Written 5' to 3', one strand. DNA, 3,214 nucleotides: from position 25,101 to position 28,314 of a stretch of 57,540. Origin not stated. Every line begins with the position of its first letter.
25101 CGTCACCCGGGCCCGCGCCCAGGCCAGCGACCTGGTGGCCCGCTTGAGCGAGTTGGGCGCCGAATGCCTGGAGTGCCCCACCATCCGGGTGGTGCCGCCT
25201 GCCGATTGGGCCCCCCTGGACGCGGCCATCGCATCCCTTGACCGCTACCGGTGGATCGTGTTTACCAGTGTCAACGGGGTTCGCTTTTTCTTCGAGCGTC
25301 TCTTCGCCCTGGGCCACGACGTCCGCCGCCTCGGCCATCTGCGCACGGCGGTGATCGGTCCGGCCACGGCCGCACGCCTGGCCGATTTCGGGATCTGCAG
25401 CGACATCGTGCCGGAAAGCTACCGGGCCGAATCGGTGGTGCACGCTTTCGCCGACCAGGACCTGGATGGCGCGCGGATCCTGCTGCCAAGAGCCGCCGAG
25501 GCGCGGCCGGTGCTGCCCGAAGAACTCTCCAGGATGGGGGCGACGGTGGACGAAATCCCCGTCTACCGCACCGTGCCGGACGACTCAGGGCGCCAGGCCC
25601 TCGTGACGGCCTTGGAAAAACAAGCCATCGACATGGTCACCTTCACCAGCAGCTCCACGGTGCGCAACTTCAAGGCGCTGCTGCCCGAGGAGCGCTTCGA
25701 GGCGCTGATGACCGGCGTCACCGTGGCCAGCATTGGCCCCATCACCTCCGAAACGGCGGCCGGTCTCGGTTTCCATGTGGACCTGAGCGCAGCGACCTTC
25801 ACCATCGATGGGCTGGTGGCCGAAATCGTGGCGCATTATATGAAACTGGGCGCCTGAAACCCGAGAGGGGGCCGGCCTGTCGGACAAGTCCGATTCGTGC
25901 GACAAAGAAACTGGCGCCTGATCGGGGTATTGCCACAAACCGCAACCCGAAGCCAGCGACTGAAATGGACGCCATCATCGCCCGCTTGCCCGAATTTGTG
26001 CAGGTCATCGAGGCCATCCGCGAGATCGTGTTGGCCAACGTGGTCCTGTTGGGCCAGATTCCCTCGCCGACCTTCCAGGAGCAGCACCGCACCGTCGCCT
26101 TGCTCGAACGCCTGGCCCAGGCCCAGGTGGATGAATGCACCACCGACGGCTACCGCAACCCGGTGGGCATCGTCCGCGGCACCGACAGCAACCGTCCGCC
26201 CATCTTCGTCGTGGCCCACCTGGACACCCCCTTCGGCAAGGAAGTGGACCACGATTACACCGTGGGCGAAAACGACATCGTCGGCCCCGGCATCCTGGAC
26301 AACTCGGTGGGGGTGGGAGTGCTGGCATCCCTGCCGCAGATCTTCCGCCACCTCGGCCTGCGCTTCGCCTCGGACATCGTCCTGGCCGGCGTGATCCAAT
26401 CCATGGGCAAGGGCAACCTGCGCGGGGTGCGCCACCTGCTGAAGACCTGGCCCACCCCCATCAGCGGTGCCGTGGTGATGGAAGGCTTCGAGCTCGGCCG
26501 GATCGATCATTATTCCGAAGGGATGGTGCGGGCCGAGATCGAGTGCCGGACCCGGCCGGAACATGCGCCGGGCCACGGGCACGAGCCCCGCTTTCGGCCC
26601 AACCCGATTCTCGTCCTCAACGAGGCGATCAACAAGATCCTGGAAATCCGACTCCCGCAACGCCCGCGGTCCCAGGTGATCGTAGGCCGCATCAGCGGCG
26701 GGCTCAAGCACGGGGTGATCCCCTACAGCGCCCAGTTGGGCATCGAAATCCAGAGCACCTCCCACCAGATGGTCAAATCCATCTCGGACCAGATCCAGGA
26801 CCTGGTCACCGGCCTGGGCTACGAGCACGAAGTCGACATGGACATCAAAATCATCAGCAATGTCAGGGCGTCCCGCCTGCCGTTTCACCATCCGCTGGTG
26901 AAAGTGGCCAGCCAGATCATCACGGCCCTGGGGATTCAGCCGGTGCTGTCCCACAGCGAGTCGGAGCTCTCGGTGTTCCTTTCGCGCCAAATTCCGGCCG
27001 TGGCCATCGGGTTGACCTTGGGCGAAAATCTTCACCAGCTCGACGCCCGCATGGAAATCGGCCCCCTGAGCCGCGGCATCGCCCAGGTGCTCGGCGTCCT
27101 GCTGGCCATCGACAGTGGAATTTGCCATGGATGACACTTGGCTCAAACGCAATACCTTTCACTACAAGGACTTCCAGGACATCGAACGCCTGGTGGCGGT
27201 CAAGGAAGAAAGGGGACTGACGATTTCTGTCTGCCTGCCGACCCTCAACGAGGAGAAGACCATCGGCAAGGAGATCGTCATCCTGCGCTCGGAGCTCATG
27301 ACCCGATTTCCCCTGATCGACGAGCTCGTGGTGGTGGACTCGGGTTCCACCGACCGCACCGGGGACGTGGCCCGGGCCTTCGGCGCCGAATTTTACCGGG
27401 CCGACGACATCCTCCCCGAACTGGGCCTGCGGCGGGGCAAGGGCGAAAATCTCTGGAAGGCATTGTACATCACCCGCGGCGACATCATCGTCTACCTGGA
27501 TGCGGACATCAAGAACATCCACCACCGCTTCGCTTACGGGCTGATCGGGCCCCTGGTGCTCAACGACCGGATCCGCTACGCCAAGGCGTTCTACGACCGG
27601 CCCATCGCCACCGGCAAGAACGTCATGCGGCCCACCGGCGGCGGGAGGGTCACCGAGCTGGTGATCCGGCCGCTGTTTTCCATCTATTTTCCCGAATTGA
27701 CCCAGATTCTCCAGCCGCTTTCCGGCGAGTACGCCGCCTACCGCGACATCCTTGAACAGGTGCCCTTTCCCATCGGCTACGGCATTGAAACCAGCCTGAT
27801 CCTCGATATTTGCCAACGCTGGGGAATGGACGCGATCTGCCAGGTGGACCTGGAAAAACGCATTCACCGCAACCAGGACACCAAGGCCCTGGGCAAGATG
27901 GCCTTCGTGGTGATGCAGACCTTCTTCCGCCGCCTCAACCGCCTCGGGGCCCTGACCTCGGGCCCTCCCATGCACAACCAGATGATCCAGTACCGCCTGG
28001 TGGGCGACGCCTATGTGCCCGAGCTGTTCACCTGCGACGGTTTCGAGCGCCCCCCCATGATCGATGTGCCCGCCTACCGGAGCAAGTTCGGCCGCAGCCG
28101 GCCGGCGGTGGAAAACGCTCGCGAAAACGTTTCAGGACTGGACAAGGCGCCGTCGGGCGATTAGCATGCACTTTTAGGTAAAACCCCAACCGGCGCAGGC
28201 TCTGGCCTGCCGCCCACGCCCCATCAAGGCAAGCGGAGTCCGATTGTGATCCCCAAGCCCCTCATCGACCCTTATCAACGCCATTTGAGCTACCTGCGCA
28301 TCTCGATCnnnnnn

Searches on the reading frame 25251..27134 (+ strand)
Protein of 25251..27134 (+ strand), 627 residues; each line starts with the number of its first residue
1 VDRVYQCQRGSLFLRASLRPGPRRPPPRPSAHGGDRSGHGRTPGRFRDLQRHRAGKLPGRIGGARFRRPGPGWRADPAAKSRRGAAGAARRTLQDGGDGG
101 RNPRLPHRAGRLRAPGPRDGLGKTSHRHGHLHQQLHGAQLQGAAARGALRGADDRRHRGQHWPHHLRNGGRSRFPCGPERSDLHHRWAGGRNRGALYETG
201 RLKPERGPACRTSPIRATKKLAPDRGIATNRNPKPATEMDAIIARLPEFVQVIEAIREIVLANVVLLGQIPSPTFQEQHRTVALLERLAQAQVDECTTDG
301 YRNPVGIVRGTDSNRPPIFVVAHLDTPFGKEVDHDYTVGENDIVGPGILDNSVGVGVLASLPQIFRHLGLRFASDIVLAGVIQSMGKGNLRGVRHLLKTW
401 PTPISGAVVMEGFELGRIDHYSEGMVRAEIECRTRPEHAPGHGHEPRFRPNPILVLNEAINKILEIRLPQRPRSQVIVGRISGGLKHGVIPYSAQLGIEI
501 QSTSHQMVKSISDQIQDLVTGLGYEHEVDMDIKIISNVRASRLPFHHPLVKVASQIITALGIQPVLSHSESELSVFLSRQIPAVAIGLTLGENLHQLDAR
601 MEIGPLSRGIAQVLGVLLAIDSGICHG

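Call 77: search_protein_families(library=pfam, proteins=[window:25251-27134:+], max_evalue=0.00001)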
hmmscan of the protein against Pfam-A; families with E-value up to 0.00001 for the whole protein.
window:25251-27134:+ (627 aa): 1 family
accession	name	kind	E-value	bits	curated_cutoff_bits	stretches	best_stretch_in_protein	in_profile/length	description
PF07687.19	M20_dimer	-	7.3e-06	26.3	21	0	440-522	17-102/107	Peptidase dimerisation domain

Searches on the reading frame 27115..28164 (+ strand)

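Call 77: search_protein_families(library=pfam, proteins=[window:27115-28164:+], max_evalue=0.00001)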
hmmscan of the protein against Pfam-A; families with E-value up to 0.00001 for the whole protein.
window:27115-28164:+ (349 aa): 1 family
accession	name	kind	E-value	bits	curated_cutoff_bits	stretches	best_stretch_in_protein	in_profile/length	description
PF00535.33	Glycos_transf_2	-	7.9e-12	45.9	23.3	1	38-131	1-88/168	Glycosyl transferase family 2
